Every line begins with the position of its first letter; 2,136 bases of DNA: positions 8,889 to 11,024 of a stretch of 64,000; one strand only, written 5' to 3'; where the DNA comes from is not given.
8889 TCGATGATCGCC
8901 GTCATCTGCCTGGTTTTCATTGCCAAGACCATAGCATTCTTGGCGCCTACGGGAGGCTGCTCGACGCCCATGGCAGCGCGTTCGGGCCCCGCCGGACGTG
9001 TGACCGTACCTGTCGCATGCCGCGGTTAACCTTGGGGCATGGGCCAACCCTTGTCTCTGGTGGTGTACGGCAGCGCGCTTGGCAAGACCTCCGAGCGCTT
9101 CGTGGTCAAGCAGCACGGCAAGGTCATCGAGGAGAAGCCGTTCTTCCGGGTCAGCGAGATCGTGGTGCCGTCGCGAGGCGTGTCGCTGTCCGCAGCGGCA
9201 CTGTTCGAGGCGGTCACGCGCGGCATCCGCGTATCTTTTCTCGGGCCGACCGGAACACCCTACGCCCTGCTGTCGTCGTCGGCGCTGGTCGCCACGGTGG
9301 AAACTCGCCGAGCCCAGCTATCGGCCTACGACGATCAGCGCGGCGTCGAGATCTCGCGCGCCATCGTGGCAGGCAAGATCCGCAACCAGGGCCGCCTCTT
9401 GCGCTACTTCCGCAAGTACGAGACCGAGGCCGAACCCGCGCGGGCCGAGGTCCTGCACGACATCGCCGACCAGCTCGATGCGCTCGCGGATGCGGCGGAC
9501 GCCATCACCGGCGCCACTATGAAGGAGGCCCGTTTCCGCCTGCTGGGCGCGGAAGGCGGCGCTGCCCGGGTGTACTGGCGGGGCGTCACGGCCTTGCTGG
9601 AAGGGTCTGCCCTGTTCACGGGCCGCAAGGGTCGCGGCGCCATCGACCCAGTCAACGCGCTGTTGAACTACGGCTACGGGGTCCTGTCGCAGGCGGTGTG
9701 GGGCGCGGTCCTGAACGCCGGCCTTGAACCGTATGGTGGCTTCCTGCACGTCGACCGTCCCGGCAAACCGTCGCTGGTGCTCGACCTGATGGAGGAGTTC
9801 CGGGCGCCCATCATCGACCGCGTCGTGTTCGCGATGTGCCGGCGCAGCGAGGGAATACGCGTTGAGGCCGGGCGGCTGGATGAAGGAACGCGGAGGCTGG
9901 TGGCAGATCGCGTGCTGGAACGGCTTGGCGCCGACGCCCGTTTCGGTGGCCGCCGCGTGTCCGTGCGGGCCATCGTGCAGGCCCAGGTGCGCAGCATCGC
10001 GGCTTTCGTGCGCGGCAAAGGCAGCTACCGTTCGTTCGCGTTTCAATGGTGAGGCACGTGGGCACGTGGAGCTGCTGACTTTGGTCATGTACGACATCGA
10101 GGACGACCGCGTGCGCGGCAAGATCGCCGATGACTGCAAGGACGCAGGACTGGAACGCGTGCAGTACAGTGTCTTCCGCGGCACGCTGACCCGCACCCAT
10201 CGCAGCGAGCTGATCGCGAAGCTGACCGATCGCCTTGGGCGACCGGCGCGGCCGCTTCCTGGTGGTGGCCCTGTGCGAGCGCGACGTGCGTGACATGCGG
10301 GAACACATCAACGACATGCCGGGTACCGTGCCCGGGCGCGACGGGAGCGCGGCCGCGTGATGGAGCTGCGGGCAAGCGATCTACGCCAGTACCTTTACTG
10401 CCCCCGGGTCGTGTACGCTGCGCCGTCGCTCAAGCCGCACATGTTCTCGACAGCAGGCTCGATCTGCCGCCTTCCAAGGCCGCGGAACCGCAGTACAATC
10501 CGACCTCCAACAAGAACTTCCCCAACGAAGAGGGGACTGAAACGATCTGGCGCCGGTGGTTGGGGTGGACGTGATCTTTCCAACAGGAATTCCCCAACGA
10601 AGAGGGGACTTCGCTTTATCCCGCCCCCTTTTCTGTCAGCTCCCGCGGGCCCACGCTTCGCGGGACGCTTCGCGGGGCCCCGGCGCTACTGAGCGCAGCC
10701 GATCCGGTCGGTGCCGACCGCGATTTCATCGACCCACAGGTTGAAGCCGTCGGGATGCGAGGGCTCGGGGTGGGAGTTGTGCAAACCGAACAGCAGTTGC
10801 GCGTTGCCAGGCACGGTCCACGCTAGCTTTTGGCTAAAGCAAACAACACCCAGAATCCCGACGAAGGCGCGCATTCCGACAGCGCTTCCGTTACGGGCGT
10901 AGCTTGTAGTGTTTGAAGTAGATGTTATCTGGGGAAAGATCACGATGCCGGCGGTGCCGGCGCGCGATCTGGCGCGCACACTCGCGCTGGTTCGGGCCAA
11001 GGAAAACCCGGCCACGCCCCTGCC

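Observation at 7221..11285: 3.37-kb foreign segment inserted between two convergent genes and bracketed by 348-bp direct repeats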

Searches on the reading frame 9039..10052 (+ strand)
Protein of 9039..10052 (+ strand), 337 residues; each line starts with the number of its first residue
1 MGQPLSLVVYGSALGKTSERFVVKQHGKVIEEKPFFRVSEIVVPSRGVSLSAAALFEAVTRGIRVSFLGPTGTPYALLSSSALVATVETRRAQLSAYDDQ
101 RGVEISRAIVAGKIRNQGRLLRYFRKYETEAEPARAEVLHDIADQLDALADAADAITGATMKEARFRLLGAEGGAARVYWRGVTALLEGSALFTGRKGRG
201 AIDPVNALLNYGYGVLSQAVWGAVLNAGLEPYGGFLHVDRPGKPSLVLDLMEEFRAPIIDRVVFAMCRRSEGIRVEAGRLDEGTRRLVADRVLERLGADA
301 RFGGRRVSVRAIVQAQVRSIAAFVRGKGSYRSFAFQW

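Call 10: search_protein_families(library=pfam, proteins=[window:9039-10052:+], max_evalue=0.01)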
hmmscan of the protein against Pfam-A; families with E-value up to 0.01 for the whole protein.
window:9039-10052:+ (337 aa): 1 family
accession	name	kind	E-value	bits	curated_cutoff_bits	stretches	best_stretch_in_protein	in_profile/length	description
PF01867.21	Cas_Cas1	-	2.5e-68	230.7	22.3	1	10-271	6-254/283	CRISPR associated protein Cas1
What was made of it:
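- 9039..10052 (+): Intact cas1 (337 aa). Pfam Cas_Cas1 E=2.5e-68 (call 10).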

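Call 12: find_encoding_contigs(protein=window:9039-10052:+, flank=10000, max_places=10)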
Protein window:9039-10052:+ (337 aa): 1 contig read that carries it; 1 place shown.
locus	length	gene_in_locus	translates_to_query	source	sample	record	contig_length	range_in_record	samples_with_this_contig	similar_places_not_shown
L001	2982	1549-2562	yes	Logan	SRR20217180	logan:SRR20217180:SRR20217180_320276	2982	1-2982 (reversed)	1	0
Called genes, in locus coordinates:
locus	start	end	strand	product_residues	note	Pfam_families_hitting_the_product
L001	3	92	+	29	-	?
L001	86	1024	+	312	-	PF02720:DUF222 (faint), PF01844:HNH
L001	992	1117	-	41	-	PF07927:HicA_toxin (weak)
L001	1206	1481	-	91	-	-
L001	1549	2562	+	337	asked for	PF01867:Cas_Cas1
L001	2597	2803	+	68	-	PF09827:CRISPR_Cas2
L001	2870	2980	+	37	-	?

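Call 20: find_homologous_proteins(query=window:9039-10052:+, max_evalue=1e-30)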
Query window:9039-10052:+ (337 aa): 2104 proteins with E <= 1e-30 among 8000 candidates; the best 120 are listed.
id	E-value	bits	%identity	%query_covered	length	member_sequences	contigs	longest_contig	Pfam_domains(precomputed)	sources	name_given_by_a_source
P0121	6.9e-212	721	100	100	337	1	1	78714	PF01867.22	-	-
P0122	2.5e-167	574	77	100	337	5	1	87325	PF01867.22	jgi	jgi:CRISP-associated protein Cas1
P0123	2.7e-166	571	78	100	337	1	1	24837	PF01867.22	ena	-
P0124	1.7e-165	568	77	99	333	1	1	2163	PF01867.22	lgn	-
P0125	9.5e-165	566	77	100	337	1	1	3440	PF01867.22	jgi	jgi:CRISPR-associated protein Cas1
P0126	3.4e-164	564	76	100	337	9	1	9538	PF01867.22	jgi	jgi:CRISPR-associated protein Cas1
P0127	6.8e-164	563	77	99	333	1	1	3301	PF01867.22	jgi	jgi:CRISP-associated protein Cas1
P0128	7.5e-164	563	77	99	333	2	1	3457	PF01867.22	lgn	-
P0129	2.8e-163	561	75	100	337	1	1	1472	PF01867.22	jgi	jgi:CRISP-associated protein Cas1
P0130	1.8e-162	558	76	99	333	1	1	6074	PF01867.22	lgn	-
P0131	2.0e-162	558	77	99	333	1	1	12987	PF01867.22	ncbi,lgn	-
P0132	9.2e-161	553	76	100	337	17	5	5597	PF01867.22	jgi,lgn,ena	jgi:CRISPR-associated protein Cas1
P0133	7.8e-160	550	75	100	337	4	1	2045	PF01867.22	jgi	jgi:CRISP-associated protein Cas1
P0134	2.4e-159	548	74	100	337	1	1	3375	PF01867.22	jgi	jgi:CRISP-associated protein Cas1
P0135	3.6e-159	547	74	100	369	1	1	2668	PF01867.22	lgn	-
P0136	1.1e-157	542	74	100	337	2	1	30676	PF01867.22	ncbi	-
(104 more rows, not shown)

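Call 21: find_encoding_contigs(protein=P0122, flank=10000, max_places=3)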
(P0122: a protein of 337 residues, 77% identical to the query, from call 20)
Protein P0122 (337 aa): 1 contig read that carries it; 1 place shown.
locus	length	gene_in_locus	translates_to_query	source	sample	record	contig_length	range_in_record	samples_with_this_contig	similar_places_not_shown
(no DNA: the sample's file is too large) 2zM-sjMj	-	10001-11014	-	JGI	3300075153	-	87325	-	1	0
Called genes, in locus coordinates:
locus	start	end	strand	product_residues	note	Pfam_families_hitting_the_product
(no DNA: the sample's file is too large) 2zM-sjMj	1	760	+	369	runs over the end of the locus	PF13384:HTH_23 (faint), PF19187:HTH_PafC (faint), PF08220:HTH_DeoR (weak), PF08279:HTH_11, PF13280:WYL, PF25583:WCX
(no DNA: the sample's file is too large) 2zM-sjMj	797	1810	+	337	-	PF27225:AF_1859_N, PF10040:CRISPR_Cas6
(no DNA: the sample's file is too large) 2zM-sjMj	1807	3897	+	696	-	-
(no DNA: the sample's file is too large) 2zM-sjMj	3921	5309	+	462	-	-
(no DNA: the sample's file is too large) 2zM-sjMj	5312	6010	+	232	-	-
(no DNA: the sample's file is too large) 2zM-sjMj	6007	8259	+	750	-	PF18019:Cas3_HD (weak), PF00270:DEAD, PF00271:Helicase_C (faint), PF22590:Cas3-like_C_2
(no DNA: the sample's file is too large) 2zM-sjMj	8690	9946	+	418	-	PF02720:DUF222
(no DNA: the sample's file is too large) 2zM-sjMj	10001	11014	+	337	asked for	PF01867:Cas_Cas1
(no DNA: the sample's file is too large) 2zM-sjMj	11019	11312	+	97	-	PF09827:CRISPR_Cas2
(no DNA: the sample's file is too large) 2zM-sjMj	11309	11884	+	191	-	PF01930:Cas_Cas4, PF12705:PDDEXK_1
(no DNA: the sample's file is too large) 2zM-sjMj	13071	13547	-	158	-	-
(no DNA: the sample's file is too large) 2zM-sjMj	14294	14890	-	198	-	PF04542:Sigma70_r2, PF08281:Sigma70_r4_2, PF04545:Sigma70_r4 (weak)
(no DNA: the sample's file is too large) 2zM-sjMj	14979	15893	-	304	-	-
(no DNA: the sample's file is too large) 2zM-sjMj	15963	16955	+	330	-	-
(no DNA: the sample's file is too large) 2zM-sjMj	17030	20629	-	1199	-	PF01855:POR_N, PF17147:PFOR_II, PF01558:POR, PF10371:EKR, PF00037:Fer4 (weak), PF12838:Fer4_7, PF13237:Fer4_10, PF13484:Fer4_16, +6 more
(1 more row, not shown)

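Call 22: find_encoding_contigs(protein=P0123, flank=10000, max_places=3)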
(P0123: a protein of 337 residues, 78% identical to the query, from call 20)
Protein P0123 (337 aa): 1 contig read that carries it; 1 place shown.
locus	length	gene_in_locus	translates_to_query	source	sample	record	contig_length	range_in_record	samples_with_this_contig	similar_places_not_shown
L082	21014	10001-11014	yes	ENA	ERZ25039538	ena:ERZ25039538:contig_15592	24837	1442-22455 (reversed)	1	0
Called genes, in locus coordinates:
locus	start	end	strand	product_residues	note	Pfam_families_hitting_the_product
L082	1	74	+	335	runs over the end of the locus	PF08220:HTH_DeoR (weak), PF08279:HTH_11, PF13384:HTH_23 (faint), PF19187:HTH_PafC (faint), PF13280:WYL, PF25583:WCX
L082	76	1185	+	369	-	PF27225:AF_1859_N, PF10040:CRISPR_Cas6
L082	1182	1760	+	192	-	-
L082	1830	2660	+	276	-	-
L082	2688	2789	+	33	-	-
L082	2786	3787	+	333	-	-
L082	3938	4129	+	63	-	-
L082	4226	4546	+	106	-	-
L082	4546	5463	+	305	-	PF18019:Cas3_HD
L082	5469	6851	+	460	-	PF00271:Helicase_C (faint), PF22590:Cas3-like_C_2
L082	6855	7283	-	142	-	PF13470:PIN_3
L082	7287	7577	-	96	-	PF02604:PhdYeFM_antitox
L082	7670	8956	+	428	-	PF02720:DUF222, PF01844:HNH (faint)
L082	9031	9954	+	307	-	PF02810:SEC-C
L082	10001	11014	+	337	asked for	PF01867:Cas_Cas1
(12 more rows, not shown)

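Call 23: find_encoding_contigs(protein=P0136, flank=10000, max_places=3)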
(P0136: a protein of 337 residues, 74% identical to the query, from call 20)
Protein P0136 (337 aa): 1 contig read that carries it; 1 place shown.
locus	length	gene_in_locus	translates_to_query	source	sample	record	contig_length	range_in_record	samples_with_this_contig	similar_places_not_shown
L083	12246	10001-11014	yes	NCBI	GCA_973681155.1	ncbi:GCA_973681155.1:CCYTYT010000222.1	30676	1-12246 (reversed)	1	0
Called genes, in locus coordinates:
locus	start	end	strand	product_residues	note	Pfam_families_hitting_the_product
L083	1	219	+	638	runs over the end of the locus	PF00069:Pkinase, PF07714:PK_Tyr_Ser-Thr, PF03109:ABC1 (faint)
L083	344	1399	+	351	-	PF08279:HTH_11, PF13280:WYL, PF25583:WCX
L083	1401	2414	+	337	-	PF27225:AF_1859_N, PF10040:CRISPR_Cas6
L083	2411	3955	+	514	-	-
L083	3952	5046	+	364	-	-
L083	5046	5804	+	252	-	PF09704:Cas_Cas5d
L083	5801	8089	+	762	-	PF00270:DEAD, PF00271:Helicase_C (weak), PF22590:Cas3-like_C_2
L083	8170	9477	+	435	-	PF02720:DUF222, PF01844:HNH (weak)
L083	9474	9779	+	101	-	-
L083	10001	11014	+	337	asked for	PF01867:Cas_Cas1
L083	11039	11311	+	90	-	PF09827:CRISPR_Cas2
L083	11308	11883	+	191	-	PF01930:Cas_Cas4, PF12705:PDDEXK_1, PF06023:Csa1 (weak)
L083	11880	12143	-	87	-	-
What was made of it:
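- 9039..10052 (+): 77-78% aa identity to Cas1 of type I-B-like loci (calls 20-23).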

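Call 42: search_protein_families(library=ncbifam, proteins=[window:9039-10052:+, L083:1401-2414:+, L083:2411-3955:+, L083:3952-5046:+, L083:5046-5804:+, L083:5801-8089:+, L083:8170-9477:+, L083:11308-11883:+], max_evalue=0.001)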
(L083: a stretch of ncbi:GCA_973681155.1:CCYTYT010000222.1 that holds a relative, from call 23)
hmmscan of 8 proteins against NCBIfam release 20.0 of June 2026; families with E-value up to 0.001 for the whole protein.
window:9039-10052:+ (337 aa): 9 families
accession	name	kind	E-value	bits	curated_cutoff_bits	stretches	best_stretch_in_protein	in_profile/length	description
TIGR00287.1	cas1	equivalog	1.5e-71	241.2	71.7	1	9-331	6-326/327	CRISPR-associated endonuclease Cas1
NF049935.1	cas4g_cas1g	exception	7.7e-50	169.9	560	1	3-326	215-535/546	CRISPR-associated endonuclease Cas4g/Cas1g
TIGR03640.1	cas1_DVULG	exception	2.3e-46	158.5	385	1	11-270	12-265/340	type I-C CRISPR-associated endonuclease Cas1c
TIGR04093.1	cas1_CYANO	exception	5.2e-42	144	385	1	14-269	12-258/334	type I-D CRISPR-associated endonuclease Cas1d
TIGR03983.1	cas1_MYXAN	equivalog_domain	6.7e-29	100.9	358.05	1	7-270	16-271/347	type I-MYXAN CRISPR-associated endonuclease Cas1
TIGR03639.1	cas1_NMENI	exception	8.9e-20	71.1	120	1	19-317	17-274/278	type II CRISPR-associated endonuclease Cas1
TIGR03641.1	cas1_HMARI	exception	2e-18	66.8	304.1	1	86-337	81-324/324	type I-B CRISPR-associated endonuclease Cas1b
TIGR04329.1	cas1_PREFRAN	exception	8.9e-18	64.4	300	1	28-268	34-251/317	type V CRISPR-associated endonuclease Cas1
TIGR03638.1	cas1_ECOLI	exception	1.5e-05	24.3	215.6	1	202-295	169-259/269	type I-E CRISPR-associated endonuclease Cas1e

L083:1401-2414:+ (337 aa): 0 families

L083:2411-3955:+ (514 aa): 0 families

L083:3952-5046:+ (364 aa): 2 families
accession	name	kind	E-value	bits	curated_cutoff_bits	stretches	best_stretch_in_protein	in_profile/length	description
TIGR02585.1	cas_Cst2_DevR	exception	1.5e-48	165.5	72.75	2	125-322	96-294/321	type I-B CRISPR-associated protein Cas7/Cst2/DevR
TIGR01875.1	cas_MJ0381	subfamily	3.1e-27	95.2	67.3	1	15-268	7-234/240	DevR family CRISPR-associated autoregulator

L083:5046-5804:+ (252 aa): 2 families
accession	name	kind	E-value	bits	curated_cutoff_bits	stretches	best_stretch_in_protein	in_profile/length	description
TIGR01895.1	cas_Cas5t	exception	2.8e-18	66.3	96.7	1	1-151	1-141/217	type I-B CRISPR-associated protein Cas5b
TIGR02593.1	CRISPR_cas5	subfamily_domain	8e-11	41.5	17.8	1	6-45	4-42/43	CRISPR-associated protein Cas5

L083:5801-8089:+ (762 aa): 13 families
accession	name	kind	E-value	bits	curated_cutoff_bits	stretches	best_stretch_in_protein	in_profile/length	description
TIGR01587.1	cas3_core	equivalog_domain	1.1e-73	248.4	102.45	1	264-627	3-355/358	CRISPR-associated helicase Cas3'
TIGR02621.3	cas3_GSU0051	exception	2e-45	156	400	2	394-635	169-409/854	type I-G CRISPR-associated helicase/endonuclease Cas3g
NF007248.0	PRK09694.1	equivalog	8.6e-41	139.8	569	2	475-595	545-664/878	CRISPR-associated helicase/endonuclease Cas3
TIGR01596.1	cas3_HD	equivalog_domain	3.7e-21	76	43.45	1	23-222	1-178/178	CRISPR-associated endonuclease Cas3''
TIGR02562.1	cas3_yersinia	equivalog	1.4e-06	26.4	565.95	0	555-592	841-878/1110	type I-F CRISPR-associated helicase Cas3f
NF008164.0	PRK10917.1-2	equivalog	8.5e-06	24.3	785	1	499-603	503-600/704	ATP-dependent DNA helicase RecG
NF008744.0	PRK11776.1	equivalog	8.7e-06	24.6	524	1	428-597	182-340/460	ATP-dependent RNA helicase DbpA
TIGR04121.1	DEXH_lig_assoc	equivalog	9.7e-06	23.6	850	1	261-591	29-344/804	ligase-associated DNA damage response DEXH box helicase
TIGR03158.1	cas3_cyano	exception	0.00031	20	69.1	0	259-286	13-40/357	type I-D CRISPR-associated helicase Cas3'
NF053711.1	RNA_heli_RhlE1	exception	0.00038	19.3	750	1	428-595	183-340/434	RNA helicase RhlE1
NF053631.1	RNA_helic_CshA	equivalog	0.00039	19.4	646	1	428-599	176-337/434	degradosome RNA helicase CshA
NF010337.0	PRK13766.1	equivalog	0.00049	18.3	610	0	524-599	394-474/781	Hef nuclease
NF008166.0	PRK10917.1-4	equivalog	0.00064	17.9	864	0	500-602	513-609/705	ATP-dependent DNA helicase RecG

L083:8170-9477:+ (435 aa): 1 family
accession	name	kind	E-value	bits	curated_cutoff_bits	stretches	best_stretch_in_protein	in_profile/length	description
NF040563.1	guided_IscB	equivalog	0.0006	19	175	1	306-358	189-241/314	RNA-guided endonuclease IscB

L083:11308-11883:+ (191 aa): 4 families
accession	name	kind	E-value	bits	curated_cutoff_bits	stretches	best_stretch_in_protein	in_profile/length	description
TIGR00372.1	cas4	equivalog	4.4e-31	108.1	65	1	6-188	3-179/180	CRISPR-associated protein Cas4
NF049935.1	cas4g_cas1g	exception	1.4e-21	76.6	560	1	6-187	4-189/546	CRISPR-associated endonuclease Cas4g/Cas1g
TIGR01896.1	cas_AF1879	equivalog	4.6e-06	26.5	103.35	1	85-187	167-272/273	type I-A CRISPR-associated protein Cas4/Csa1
TIGR03491.1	TIGR03491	subfamily_domain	1.3e-05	24.4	97.45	1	107-189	126-206/462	TM0106 family RecB-like putative nuclease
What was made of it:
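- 9039..10052 (+): NCBIfam cas1 241 bits (call 42).
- Locus architecture in relatives comes from calls 21-23 and 42.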

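Call 52: find_related_loci(query=window:9039-10052:+, collection=viral_contigs, flank=6000)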
Query window:9039-10052:+ (337 aa) in viral_contigs; peptide patterns used: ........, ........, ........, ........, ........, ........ (x = any residue, [..] = any of these).
16 stretches matched a pattern; 7 encode a relative of the query (tblastn E <= 1e-3); 7 distinct loci.
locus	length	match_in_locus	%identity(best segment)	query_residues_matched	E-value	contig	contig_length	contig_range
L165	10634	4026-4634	35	156-335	9e-21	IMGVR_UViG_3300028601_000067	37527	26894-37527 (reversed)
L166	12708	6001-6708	27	1-270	4e-14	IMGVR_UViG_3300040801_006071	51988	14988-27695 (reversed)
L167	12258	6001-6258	41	172-266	7e-13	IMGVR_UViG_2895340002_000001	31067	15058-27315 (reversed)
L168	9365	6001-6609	31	35-273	3e-12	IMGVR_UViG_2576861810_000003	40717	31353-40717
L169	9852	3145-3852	28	1-270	2e-11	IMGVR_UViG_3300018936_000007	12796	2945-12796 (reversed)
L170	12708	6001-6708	28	1-270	2e-11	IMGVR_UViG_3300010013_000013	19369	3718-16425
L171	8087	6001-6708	28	1-270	2e-11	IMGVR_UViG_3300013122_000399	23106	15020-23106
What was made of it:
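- Tried and rejected: Viral contigs hold no Cas1 above 41% (call 52).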

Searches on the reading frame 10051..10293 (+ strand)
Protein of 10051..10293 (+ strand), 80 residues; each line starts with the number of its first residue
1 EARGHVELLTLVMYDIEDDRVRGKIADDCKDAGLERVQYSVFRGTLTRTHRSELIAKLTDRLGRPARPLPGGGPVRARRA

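Call 10: search_protein_families(library=pfam, proteins=[window:10051-10293:+], max_evalue=0.01)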
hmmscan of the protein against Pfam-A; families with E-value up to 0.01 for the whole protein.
window:10051-10293:+ (80 aa): 1 family
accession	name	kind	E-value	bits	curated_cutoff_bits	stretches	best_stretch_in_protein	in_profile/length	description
PF09827.14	CRISPR_Cas2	-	2.4e-13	50.5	23.8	1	10-60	3-52/74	CRISPR associated protein Cas2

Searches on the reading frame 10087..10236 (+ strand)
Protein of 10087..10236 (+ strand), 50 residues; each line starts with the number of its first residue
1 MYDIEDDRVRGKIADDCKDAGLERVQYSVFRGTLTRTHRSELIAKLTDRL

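Call 59: search_protein_families(library=ncbifam, proteins=[window:10087-10236:+], max_evalue=0.01)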
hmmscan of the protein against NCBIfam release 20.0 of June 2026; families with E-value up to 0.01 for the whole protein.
window:10087-10236:+ (50 aa): 1 family
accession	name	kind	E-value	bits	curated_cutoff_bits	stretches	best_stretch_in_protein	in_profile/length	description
TIGR01573.1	cas2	equivalog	1.6e-09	37.9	24.5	1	1-47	6-56/96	CRISPR-associated endonuclease Cas2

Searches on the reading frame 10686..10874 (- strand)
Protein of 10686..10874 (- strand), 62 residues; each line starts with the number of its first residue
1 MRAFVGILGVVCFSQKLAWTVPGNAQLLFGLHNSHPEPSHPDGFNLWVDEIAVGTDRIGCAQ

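Call 45: find_encoding_contigs(protein=window:10686-10874:-, flank=5000, max_places=6)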
Protein window:10686-10874:- (62 aa): no gene with exactly this product is on record in the collection.
